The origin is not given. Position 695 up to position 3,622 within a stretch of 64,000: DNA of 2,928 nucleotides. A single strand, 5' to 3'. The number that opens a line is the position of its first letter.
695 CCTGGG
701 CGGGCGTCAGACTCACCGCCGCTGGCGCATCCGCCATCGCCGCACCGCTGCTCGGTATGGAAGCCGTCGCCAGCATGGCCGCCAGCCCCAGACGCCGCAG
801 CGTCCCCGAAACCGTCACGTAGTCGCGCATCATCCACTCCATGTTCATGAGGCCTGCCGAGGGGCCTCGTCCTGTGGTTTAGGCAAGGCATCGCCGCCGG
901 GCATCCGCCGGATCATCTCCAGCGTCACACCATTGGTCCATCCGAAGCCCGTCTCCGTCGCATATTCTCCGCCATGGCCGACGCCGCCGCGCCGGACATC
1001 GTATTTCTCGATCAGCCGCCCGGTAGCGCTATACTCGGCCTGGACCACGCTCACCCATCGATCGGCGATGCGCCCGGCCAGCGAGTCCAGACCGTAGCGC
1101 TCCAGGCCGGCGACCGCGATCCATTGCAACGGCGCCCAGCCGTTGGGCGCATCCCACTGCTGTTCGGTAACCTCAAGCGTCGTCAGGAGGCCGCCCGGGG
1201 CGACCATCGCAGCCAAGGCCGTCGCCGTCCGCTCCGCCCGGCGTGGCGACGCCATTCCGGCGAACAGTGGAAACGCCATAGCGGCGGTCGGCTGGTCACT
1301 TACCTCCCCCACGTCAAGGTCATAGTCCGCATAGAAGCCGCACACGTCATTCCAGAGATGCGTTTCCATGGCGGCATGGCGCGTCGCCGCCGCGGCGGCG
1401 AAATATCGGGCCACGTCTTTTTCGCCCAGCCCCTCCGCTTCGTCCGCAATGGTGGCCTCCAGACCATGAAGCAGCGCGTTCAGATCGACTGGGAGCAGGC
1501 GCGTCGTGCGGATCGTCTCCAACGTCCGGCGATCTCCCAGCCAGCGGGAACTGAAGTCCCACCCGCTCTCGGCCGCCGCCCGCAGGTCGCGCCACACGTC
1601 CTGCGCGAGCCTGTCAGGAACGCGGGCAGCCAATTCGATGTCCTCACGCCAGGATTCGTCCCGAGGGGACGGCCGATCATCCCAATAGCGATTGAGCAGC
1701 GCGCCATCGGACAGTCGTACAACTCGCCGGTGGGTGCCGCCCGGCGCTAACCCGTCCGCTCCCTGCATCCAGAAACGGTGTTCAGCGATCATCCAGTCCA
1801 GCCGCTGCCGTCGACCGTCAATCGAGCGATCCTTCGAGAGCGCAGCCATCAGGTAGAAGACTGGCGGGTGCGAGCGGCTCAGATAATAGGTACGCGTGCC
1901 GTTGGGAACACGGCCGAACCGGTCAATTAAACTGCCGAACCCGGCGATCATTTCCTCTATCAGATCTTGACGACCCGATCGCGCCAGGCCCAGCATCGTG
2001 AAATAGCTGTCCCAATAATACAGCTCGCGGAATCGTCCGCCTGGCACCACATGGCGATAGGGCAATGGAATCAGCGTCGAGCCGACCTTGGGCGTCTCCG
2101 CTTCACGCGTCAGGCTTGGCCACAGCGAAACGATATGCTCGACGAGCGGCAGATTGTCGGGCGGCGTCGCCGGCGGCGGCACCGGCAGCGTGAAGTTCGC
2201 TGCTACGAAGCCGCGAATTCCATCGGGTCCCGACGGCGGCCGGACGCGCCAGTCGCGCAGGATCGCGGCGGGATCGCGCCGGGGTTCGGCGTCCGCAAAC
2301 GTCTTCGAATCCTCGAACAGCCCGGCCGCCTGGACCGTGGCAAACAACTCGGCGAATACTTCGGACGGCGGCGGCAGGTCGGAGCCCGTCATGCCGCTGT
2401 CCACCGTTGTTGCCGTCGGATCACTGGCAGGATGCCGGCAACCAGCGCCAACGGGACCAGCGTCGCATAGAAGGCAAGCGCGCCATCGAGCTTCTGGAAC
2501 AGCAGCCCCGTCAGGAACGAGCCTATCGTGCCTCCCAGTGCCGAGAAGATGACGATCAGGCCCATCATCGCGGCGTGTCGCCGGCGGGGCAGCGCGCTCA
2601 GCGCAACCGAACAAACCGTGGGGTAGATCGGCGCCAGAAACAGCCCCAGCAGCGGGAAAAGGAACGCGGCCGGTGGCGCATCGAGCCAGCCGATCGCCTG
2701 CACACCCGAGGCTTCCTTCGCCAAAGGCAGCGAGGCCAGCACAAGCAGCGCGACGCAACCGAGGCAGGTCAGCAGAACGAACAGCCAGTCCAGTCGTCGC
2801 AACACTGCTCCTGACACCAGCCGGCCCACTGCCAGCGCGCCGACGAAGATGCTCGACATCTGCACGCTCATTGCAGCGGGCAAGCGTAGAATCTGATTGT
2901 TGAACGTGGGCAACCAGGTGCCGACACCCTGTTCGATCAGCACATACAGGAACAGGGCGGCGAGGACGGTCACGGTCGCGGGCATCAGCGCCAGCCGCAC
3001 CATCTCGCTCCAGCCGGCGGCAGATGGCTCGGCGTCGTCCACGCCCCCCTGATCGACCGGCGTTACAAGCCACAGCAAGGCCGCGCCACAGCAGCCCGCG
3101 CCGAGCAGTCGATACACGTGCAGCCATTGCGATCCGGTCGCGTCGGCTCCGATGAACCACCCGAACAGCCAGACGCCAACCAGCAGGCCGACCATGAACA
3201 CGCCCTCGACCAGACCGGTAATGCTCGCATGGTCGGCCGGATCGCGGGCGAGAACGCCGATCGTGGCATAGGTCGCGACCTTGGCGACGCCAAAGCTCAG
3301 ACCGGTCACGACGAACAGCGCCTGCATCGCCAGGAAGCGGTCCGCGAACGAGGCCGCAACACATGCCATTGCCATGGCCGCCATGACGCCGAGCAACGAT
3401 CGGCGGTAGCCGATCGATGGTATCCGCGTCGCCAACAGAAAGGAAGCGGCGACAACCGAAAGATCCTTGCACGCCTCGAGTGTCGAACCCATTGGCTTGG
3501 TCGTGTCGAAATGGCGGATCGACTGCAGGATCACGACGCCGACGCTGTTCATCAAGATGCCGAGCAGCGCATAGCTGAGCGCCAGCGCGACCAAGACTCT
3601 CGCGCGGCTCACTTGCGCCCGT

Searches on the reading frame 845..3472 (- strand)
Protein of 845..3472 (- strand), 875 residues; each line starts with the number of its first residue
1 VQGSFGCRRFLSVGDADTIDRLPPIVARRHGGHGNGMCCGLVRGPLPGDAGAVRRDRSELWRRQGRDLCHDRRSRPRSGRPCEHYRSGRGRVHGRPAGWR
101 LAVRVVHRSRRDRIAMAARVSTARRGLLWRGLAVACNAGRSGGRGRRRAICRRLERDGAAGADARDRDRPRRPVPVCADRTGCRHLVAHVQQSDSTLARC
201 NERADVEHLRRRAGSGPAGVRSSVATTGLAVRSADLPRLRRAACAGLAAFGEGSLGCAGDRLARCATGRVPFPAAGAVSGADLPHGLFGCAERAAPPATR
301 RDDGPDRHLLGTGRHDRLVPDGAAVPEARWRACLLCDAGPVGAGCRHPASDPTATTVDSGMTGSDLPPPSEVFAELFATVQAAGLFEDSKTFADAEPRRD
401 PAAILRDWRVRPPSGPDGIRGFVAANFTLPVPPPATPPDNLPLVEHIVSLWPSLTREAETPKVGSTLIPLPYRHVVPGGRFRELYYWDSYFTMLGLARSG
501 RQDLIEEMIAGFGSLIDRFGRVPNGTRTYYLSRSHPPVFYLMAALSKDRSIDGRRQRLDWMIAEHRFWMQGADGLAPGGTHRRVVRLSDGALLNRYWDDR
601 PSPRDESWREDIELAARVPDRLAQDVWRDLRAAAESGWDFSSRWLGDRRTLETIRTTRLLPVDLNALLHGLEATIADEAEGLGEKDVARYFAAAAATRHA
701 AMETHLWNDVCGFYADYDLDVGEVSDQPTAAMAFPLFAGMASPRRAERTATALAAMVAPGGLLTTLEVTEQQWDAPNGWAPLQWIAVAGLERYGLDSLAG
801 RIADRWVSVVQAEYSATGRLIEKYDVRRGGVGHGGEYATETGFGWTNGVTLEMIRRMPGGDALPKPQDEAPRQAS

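Call 92: search_protein_families(library=padloc, alignment_id=A5, max_evalue=1e-10)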
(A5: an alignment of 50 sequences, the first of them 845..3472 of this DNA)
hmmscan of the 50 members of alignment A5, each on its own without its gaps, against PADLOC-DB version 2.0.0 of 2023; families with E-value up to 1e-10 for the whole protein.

A. member 1, window:845-3472:- (875 aa): 0 families

B. families by the number of members that match (of 50 scanned): 0 families
